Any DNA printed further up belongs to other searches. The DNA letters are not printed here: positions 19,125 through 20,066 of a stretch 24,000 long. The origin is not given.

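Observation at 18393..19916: Heliorhodopsin immediately downstream of a stand-alone GTP cyclohydrolase I (folE) on the same strand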

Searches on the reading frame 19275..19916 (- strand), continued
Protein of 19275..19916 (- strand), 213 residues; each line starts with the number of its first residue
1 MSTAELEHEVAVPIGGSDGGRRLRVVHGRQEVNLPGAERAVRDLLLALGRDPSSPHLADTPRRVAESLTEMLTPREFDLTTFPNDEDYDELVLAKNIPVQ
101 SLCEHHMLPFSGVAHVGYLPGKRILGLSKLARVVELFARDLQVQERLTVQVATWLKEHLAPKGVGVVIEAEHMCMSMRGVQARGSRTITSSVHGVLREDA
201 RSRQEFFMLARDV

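Call 22: search_protein_families(library=pfam, proteins=[L105:1630-2889:+, L101:681-1925:+, L097:2-667:+, L097:1302-1925:+, L097:1894-2367:+, L099:921-1547:+, L103:1324-1989:-, L102:685-1686:-])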
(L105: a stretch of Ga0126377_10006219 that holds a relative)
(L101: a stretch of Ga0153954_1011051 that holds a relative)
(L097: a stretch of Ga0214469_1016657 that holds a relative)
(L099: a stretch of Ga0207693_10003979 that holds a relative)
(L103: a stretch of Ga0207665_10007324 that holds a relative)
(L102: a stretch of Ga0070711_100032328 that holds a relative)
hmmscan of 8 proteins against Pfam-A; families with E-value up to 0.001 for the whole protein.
L105:1630-2889:+ (420 aa): 9 families
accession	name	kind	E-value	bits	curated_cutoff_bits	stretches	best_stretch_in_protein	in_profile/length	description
PF07992.20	Pyr_redox_2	-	1.2e-70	238.6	26.1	1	9-306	2-291/291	Pyridine nucleotide-disulphide oxidoreductase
PF00070.33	Pyr_redox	-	5.4e-16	59.3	22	1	151-230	1-81/82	Pyridine nucleotide-disulphide oxidoreductase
PF14759.12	Reductase_C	-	1.5e-12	48.3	25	1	325-419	1-85/85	Reductase C-terminal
PF13738.12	Pyr_redox_3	-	1.5e-07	31.4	30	1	96-280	115-305/305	Pyridine nucleotide-disulphide oxidoreductase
PF13450.12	NAD_binding_8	-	1e-06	29.4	21.9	0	12-31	1-20/68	NAD(P)-binding Rossmann-like domain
PF01266.30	DAO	-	7.5e-06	26.1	27.9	0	151-181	1-31/353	FAD dependent oxidoreductase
PF03486.20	HI0933_like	-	2.1e-05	24.5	50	0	151-187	2-38/244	HI0933-like protein Rossmann domain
PF13241.12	NAD_binding_7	-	2.8e-05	25.1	22.1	0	148-183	6-44/104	Putative NAD(P)-binding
PF13454.12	NAD_binding_9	-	0.00062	20.2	21.8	0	202-244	112-153/155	FAD-NAD(P)-binding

L101:681-1925:+ (415 aa): 9 families
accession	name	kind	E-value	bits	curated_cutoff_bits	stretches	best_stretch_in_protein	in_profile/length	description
PF07992.20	Pyr_redox_2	-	1.2e-68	232.1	26.1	1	8-304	3-291/291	Pyridine nucleotide-disulphide oxidoreductase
PF00070.33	Pyr_redox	-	4e-19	69.3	22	1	149-228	1-81/82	Pyridine nucleotide-disulphide oxidoreductase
PF14759.12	Reductase_C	-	3.3e-12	47.2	25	1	323-413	1-81/85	Reductase C-terminal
PF13450.12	NAD_binding_8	-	1.3e-08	35.5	21.9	0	10-30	1-21/68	NAD(P)-binding Rossmann-like domain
PF13738.12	Pyr_redox_3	-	4e-07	30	30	1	85-278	105-305/305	Pyridine nucleotide-disulphide oxidoreductase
PF01266.30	DAO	-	1.4e-06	28.5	27.9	0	190-250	150-210/353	FAD dependent oxidoreductase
PF03486.20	HI0933_like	-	8e-06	25.9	50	0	149-186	2-39/244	HI0933-like protein Rossmann domain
PF01262.27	AlaDh_PNT_C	-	0.00023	21.1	23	0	146-210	27-79/214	Alanine dehydrogenase/PNT, C-terminal domain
PF13241.12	NAD_binding_7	-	0.00033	21.6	22.1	0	146-180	6-40/104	Putative NAD(P)-binding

L097:2-667:+ (222 aa): 2 families
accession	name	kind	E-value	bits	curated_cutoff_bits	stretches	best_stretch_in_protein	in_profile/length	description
PF13412.12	HTH_24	-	0.00033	20.6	21.9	1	5-52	2-48/48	Winged helix-turn-helix DNA-binding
PF12840.13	HTH_20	-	0.00074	19.9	27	0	3-52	1-49/51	Helix-turn-helix domain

L097:1302-1925:+ (208 aa): 1 family
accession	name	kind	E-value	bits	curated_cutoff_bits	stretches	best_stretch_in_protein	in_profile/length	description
PF09990.14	DUF2231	-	1.8e-16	60.9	26.4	1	39-181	1-137/139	Predicted membrane protein (DUF2231)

L097:1894-2367:+ (158 aa): 1 family
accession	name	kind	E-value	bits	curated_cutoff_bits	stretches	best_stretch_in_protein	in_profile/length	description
PF14325.12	DUF4383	-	8.6e-22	78.1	27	1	30-147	1-124/125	Domain of unknown function (DUF4383)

L099:921-1547:+ (209 aa): 8 families
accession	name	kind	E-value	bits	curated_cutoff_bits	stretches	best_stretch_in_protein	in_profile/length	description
PF12840.13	HTH_20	-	1.9e-12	47.4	27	1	10-58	2-50/51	Helix-turn-helix domain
PF01047.28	MarR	-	3.8e-09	36.7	24.6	1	15-65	6-56/59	MarR family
PF17782.7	DprA_WH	-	1.5e-05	25.4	22.9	1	10-60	10-59/61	DprA winged helix domain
PF09339.16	HTH_IclR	-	2.3e-05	24.5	22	1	17-60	8-52/52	IclR helix-turn-helix domain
PF12802.13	MarR_2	-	2.4e-05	24.9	27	1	14-65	7-59/61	MarR family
PF13412.12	HTH_24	-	0.00039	20.4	21.9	1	19-57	10-48/48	Winged helix-turn-helix DNA-binding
PF25212.1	HVO_A0114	-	0.00046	20.4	27.6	1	7-61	17-71/84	HVO_A0114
PF01022.26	HTH_5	-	0.00097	19.4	22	0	11-57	1-46/47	Bacterial regulatory protein, arsR family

L103:1324-1989:- (222 aa): 3 families
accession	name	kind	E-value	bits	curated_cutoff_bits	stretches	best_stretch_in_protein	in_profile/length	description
PF16859.10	TetR_C_11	-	2.9e-32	111.8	32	1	99-210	2-113/113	Tetracyclin repressor-like, C-terminal domain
PF00440.29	TetR_N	-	3e-09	37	24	1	39-84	1-45/47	Bacterial regulatory proteins, tetR family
PF14246.11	TetR_C_7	-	1.5e-06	28.6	22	1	107-208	2-107/119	AefR-like transcriptional repressor, C-terminal domain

L102:685-1686:- (334 aa): 1 family
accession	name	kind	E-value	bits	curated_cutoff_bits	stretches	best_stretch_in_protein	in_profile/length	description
PF12840.13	HTH_20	-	6.9e-06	26.4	27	1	114-164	1-50/51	Helix-turn-helix domain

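Call 33: find_encoding_contigs(protein=P0127, flank=7000, max_places=2)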
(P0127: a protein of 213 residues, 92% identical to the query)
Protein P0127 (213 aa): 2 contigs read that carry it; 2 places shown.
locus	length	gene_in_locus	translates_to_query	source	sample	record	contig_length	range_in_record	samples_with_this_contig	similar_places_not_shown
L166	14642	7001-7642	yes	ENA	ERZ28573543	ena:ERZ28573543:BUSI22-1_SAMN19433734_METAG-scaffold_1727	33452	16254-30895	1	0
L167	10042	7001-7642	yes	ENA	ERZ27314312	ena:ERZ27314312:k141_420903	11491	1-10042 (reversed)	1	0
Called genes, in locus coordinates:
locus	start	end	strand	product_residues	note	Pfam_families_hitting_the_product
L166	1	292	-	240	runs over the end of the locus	-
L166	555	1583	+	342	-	PF01590:GAF, PF13185:GAF_2, PF00990:GGDEF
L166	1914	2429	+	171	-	PF04248:NTP_transf_9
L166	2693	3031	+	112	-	PF00355:Rieske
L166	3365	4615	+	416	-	PF00890:FAD_binding_2, PF01266:DAO (faint), PF01593:Amino_oxidase, PF03486:HI0933_like (weak), PF12831:FAD_oxidored (weak), PF13450:NAD_binding_8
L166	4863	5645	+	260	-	PF18761:Heliorhodopsin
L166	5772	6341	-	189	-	-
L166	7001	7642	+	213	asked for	PF01227:GTP_cyclohydroI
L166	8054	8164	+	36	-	-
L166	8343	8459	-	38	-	-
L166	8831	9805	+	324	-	PF00563:EAL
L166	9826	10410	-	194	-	-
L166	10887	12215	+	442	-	PF00990:GGDEF, PF00563:EAL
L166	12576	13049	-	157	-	PF12089:DUF3566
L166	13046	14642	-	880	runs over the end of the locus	PF00521:DNA_topoisoIV, PF03989:DNA_gyraseA_C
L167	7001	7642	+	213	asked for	PF01227:GTP_cyclohydroI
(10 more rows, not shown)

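Call 34: find_encoding_contigs(protein=P0152, flank=7000, max_places=2)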
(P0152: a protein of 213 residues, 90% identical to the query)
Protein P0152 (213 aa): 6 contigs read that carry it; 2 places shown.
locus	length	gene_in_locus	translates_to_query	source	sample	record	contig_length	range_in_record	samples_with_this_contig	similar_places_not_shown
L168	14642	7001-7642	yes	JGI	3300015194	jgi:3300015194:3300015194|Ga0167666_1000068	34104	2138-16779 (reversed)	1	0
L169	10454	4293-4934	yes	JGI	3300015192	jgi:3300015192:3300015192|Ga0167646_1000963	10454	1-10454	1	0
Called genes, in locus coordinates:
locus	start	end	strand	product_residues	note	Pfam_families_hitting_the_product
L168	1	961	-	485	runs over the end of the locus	PF03703:bPH_2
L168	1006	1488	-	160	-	PF03703:bPH_2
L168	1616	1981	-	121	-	PF25984:BSH_YknX (faint), PF25919:BSH_CusB (faint), PF25973:BSH_CzcB (faint), PF00364:Biotin_lipoyl, PF25917:BSH_RND, PF25997:BSH_YhbJ (weak)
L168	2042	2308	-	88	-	-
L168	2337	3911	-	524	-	PF01039:Carboxyl_trans, PF03255:ACCA, PF06833:MdcE (weak)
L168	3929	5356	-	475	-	PF00682:HMGL-like, PF02436:PYC_OADA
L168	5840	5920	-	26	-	-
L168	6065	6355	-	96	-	-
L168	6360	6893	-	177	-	PF01814:Hemerythrin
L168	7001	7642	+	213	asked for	PF01227:GTP_cyclohydroI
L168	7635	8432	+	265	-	PF18761:Heliorhodopsin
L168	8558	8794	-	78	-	-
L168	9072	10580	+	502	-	PF07690:MFS_1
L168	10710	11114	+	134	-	PF04248:NTP_transf_9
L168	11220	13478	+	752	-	PF13646:HEAT_2, PF13692:Glyco_trans_1_4, PF00534:Glycos_transf_1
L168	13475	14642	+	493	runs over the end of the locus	PF00201:UDPGT, PF04101:Glyco_tran_28_C (weak), PF06722:EryCIII-like_C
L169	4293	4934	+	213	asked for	PF01227:GTP_cyclohydroI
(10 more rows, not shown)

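Call 35: find_encoding_contigs(protein=P0207, flank=7000, max_places=2)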
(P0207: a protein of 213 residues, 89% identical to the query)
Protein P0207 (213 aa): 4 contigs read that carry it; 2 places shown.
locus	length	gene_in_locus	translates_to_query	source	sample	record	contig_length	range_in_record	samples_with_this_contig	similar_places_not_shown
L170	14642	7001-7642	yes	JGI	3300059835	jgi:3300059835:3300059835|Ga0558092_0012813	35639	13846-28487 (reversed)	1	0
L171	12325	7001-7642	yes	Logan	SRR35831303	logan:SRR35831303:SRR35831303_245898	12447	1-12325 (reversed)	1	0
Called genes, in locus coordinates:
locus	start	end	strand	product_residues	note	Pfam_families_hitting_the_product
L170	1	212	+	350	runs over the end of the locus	PF00248:Aldo_ket_red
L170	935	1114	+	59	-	-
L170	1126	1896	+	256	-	PF01182:Glucosamine_iso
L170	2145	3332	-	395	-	PF00480:ROK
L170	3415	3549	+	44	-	-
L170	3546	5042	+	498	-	PF13520:AA_permease_2, PF00324:AA_permease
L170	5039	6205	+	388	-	PF00480:ROK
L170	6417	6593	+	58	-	-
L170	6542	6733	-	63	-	-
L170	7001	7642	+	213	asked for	PF01227:GTP_cyclohydroI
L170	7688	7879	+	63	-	-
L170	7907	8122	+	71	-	PF07690:MFS_1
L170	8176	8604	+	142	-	-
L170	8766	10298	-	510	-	PF01370:Epimerase (weak), PF05368:NmrA, PF01073:3Beta_HSD (faint), PF13460:NAD_binding_10, PF11066:DUF2867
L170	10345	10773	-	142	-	PF10604:Polyketide_cyc2, PF08327:AHSA1 (weak)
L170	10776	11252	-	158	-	PF03073:TspO_MBR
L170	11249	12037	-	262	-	PF00106:adh_short, PF08659:KR, PF13561:adh_short_C2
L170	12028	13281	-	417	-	PF02353:CMAS, PF13489:Methyltransf_23, PF13847:Methyltransf_31, PF08241:Methyltransf_11, PF08242:Methyltransf_12, PF13649:Methyltransf_25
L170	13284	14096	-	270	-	PF07103:DUF1365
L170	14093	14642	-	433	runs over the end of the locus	PF01266:DAO (weak), PF01593:Amino_oxidase, PF13450:NAD_binding_8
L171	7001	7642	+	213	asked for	PF01227:GTP_cyclohydroI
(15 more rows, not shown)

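Call 36: find_encoding_contigs(protein=P0239, flank=7000, max_places=3)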
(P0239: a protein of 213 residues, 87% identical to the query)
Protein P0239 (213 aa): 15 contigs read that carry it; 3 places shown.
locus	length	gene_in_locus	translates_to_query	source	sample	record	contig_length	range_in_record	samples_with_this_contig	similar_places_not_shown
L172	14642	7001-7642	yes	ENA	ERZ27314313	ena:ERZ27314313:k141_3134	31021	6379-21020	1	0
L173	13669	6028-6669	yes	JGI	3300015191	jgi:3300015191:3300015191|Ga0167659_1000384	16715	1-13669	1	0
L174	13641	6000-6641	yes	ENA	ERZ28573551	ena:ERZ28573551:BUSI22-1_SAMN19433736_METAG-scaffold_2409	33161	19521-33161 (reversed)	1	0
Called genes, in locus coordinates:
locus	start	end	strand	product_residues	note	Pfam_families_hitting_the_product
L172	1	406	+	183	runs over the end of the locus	PF13338:AbiEi_4 (weak)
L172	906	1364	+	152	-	PF00072:Response_reg (weak)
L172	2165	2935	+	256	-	PF00106:adh_short, PF13561:adh_short_C2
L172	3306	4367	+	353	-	PF01494:FAD_binding_3 (faint)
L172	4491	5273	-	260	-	PF18761:Heliorhodopsin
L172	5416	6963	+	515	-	PF07690:MFS_1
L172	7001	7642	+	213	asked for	PF01227:GTP_cyclohydroI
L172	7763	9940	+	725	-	PF16875:Glyco_hydro_36N, PF02065:Melibiase, PF16874:Glyco_hydro_36C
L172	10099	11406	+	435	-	PF01547:SBP_bac_1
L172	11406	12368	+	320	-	PF00528:BPD_transp_1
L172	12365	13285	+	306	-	PF00528:BPD_transp_1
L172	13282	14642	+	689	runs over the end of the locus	PF02449:Glyco_hydro_42, PF08532:Glyco_hydro_42M, PF08533:Glyco_hydro_42C (weak)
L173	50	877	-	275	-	PF00753:Lactamase_B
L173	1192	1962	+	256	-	PF00106:adh_short, PF13561:adh_short_C2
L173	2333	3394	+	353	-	PF01494:FAD_binding_3 (faint)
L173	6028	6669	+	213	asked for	PF01227:GTP_cyclohydroI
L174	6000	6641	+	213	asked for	PF01227:GTP_cyclohydroI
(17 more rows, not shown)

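Call 41: search_protein_families(library=pfam, proteins=[L138:3735-6017:+, L138:6004-6588:+, L138:7028-7993:+, L138:8419-9438:+, L138:2922-3548:+, L166:5772-6341:-, L114:6524-8509:+, L128:780-2120:+], max_evalue=0.01)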
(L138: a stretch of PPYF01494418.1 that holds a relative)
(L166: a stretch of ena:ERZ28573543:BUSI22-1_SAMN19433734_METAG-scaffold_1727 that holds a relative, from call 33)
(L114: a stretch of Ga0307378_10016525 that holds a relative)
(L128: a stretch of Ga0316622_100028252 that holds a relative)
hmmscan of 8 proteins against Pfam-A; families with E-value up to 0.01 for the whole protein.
L138:3735-6017:+ (760 aa): 10 families
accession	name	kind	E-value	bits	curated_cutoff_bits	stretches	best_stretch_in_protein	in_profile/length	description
PF01434.24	Peptidase_M41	-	4.3e-69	232.6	29.9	1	451-640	1-191/191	Peptidase family M41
PF00004.35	AAA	-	6.1e-46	156.5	21.2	1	238-370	1-130/131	ATPase family associated with various cellular activities (AAA)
PF17862.7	AAA_lid_3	-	3.1e-12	46.2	27.2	1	394-436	2-44/45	AAA+ lid domain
PF06480.20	FtsH_ext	-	2.1e-08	34.8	25.5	1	45-141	1-99/103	FtsH Extracellular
PF05496.18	RuvB_N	-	0.00012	22.4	27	1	237-274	35-71/159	Holliday junction DNA helicase RuvB P-loop domain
PF06068.19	TIP49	-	0.00013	21.7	23.8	1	236-271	51-88/347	TIP49 P-loop domain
PF13191.12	AAA_16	-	0.00014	22.8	32.6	1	232-289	21-85/167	AAA ATPase domain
PF07728.20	AAA_5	-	0.00014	22.3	22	1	237-358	1-136/139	AAA domain (dynein-related subfamily)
PF13207.12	AAA_17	-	0.0046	17.7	27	0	241-292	1-51/136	AAA domain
PF13401.12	AAA_22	-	0.0074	17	27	0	238-264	8-37/130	AAA domain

L138:6004-6588:+ (194 aa): 1 family
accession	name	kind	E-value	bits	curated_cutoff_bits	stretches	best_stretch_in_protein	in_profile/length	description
PF01227.27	GTP_cyclohydroI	-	3.6e-76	255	27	1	13-190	1-178/179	GTP cyclohydrolase I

L138:7028-7993:+ (321 aa): 1 family
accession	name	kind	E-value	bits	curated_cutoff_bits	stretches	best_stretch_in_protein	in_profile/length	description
PF07751.16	Abi_2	-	2.1e-50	172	25.6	1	33-222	1-184/184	Abi-like protein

L138:8419-9438:+ (339 aa): 1 family
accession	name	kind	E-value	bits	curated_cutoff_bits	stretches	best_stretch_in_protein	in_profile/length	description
PF00809.28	Pterin_bind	-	6.4e-74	249.1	25.5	1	46-320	1-244/244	Pterin binding enzyme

L138:2922-3548:+ (208 aa): 1 family
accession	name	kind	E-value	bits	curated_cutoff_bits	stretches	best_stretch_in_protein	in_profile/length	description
PF00156.33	Pribosyltran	-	1.3e-23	83.5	26.3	1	43-189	9-157/158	Phosphoribosyl transferase domain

L166:5772-6341:- (189 aa): 0 families

L114:6524-8509:+ (662 aa): 7 families
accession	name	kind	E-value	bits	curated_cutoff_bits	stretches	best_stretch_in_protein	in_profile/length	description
PF09334.17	tRNA-synt_1g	-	2.2e-114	382.7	20.1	1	18-375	2-391/391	tRNA synthetases class I (M)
PF00133.28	tRNA-synt_1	-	1e-29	104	22.7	2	8-231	17-244/414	tRNA synthetases class I (I, L, M and V)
PF01588.26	tRNA_bind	-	8.3e-26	90.4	27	1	567-658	1-94/96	Putative tRNA binding domain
PF01406.26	tRNA-synt_1e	-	3.1e-14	53.5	27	2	14-133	9-125/301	tRNA synthetases class I (C) catalytic domain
PF19303.5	Anticodon_3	-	5.6e-06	26.7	23.5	1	390-524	5-136/152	Anticodon binding domain of methionyl tRNA ligase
PF01921.24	tRNA-synt_1f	-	0.0001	21.8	27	1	304-343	275-314/360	tRNA synthetases class I (K)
PF08264.19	Anticodon_1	-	0.0037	17.6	25.1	1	399-491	4-96/148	Anticodon-binding domain of tRNA ligase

L128:780-2120:+ (447 aa): 1 family
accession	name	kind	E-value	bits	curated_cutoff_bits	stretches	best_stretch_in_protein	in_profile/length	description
PF01969.22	Ni_insertion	-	1.5e-131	439.5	22.1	1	62-435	1-374/375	Nickel insertion protein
